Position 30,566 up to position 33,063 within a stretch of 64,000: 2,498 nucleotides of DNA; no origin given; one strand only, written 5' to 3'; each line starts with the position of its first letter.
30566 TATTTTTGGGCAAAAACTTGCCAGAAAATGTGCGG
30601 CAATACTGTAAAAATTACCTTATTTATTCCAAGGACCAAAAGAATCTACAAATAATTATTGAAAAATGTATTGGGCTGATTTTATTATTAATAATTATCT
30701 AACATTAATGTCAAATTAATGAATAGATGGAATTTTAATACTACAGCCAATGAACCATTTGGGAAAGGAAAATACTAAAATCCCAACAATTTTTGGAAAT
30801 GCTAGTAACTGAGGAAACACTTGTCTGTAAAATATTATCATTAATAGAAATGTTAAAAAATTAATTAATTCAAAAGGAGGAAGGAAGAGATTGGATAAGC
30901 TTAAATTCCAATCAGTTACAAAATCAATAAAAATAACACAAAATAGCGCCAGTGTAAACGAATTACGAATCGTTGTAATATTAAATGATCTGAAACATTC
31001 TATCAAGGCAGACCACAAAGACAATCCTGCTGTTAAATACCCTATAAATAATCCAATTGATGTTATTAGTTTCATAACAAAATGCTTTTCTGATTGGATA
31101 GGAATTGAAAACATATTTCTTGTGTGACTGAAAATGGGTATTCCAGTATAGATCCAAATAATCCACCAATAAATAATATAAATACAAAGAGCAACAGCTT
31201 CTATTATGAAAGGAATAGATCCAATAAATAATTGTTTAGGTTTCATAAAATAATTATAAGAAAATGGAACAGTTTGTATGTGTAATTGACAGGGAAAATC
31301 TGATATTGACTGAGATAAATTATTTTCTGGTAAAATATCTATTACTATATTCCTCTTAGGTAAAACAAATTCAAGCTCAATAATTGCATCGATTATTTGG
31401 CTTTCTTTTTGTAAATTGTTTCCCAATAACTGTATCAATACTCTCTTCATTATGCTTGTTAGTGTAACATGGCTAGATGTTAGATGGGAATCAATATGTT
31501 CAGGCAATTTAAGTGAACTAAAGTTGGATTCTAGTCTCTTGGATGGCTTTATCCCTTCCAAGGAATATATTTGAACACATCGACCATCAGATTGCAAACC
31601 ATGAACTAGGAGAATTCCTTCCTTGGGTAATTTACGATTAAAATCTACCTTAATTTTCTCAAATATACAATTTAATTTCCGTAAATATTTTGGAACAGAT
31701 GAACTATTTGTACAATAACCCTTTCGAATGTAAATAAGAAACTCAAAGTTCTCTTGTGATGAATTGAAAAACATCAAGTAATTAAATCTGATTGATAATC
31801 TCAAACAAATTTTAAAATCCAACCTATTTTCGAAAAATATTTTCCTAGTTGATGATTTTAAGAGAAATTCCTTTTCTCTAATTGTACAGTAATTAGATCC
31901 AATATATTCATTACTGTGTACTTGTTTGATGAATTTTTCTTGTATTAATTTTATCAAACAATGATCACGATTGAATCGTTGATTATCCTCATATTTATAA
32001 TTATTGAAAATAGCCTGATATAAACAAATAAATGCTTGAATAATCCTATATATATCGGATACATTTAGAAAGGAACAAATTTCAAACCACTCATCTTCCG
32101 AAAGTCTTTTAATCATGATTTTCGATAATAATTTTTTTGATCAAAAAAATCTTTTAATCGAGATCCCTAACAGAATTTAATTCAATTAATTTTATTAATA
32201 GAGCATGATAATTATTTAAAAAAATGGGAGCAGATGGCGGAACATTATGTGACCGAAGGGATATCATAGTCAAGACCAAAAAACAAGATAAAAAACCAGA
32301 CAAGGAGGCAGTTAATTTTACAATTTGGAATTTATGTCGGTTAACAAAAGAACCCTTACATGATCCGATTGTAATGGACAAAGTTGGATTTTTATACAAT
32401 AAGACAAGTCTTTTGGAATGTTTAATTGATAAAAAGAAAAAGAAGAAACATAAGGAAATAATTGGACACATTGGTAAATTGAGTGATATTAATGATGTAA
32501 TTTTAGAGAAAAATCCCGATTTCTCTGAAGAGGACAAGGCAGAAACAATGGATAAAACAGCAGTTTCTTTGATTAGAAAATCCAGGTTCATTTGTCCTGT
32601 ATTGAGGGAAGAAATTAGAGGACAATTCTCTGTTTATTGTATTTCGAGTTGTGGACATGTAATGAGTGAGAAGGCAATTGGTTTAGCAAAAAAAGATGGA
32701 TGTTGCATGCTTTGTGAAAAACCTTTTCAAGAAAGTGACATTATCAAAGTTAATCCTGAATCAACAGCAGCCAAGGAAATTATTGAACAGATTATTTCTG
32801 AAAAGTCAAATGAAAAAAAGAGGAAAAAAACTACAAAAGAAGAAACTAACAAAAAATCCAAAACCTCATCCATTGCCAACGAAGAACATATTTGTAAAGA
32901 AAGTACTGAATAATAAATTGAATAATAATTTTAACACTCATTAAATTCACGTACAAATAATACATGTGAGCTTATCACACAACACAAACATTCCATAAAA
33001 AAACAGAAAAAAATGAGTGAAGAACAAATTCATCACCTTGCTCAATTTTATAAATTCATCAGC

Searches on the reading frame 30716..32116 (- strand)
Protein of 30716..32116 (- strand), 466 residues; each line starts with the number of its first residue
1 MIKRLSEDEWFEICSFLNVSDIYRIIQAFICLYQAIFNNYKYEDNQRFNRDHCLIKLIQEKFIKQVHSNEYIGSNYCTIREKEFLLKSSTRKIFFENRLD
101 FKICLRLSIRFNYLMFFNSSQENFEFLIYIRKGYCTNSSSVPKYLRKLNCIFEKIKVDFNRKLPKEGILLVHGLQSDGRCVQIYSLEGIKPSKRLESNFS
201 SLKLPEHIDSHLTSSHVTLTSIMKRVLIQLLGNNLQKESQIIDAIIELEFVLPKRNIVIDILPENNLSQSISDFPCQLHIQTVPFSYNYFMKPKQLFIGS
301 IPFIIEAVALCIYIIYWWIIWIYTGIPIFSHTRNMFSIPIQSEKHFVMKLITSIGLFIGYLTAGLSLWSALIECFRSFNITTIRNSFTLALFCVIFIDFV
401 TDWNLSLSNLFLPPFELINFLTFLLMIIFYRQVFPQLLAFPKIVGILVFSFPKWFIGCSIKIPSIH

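Call 7: search_protein_families(library=pfam, proteins=[window:30716-32116:-], max_evalue=0.01)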
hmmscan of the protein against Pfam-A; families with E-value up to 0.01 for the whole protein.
window:30716-32116:- (466 aa): 0 families

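Call 14: search_protein_families(library=pfam, proteins=[window:30716-32116:-], max_evalue=10)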
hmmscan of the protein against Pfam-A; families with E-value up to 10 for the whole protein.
window:30716-32116:- (466 aa): 0 families

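Call 16: find_homologous_proteins(query=window:30716-32116:-, max_evalue=0.01)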
Query window:30716-32116:-: 4840 candidates shared short words with the query, none scored E <= 0.01.
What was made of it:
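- Tried and rejected: The homologue search did not return even B itself, so the collection holds no protein matching this ORF (call 16).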

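Call 33: find_encoding_contigs(protein=window:30716-32116:-, flank=3000, max_places=3)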
Protein window:30716-32116:- (466 aa): no gene with exactly this product is on record in the collection.

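Call 53: search_solved_structures(query=window:30716-32113:-, max_evalue=10, show_alignments=2)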
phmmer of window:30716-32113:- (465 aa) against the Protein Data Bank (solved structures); distinct sequences matched with E-value up to 10: 0.
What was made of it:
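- On F-box, as applied to gene B: No PDB sequence hit (call 53).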

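Call 54: find_related_loci(query=window:30716-32113:-, collection=metagenome_contigs, flank=3000)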
Query window:30716-32113:- (465 aa) in metagenome_contigs; peptide patterns used: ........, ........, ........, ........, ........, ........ (x = any residue, [..] = any of these).
95 stretches matched a pattern, but none encodes a relative of the query by tblastn (E <= 1e-3).
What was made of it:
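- B has no homologue anywhere (calls 16, 53, 54).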

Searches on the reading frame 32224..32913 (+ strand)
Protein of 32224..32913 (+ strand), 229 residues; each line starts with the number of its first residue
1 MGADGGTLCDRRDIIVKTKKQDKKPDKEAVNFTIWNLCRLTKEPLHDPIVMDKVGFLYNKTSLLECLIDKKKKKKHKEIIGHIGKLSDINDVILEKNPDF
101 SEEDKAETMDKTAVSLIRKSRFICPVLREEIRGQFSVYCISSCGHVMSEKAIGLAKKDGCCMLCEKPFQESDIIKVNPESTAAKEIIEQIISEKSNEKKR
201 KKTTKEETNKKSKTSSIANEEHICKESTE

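Call 22: search_protein_families(library=pfam, proteins=[window:32224-32913:+], max_evalue=0.01)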
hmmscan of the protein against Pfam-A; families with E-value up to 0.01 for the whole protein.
window:32224-32913:+ (229 aa): 1 family
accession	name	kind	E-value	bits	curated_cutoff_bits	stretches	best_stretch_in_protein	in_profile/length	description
PF04641.18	Rtf2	-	2.3e-53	181.6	27.4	1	1-219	1-207/258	Rtf2 RING-finger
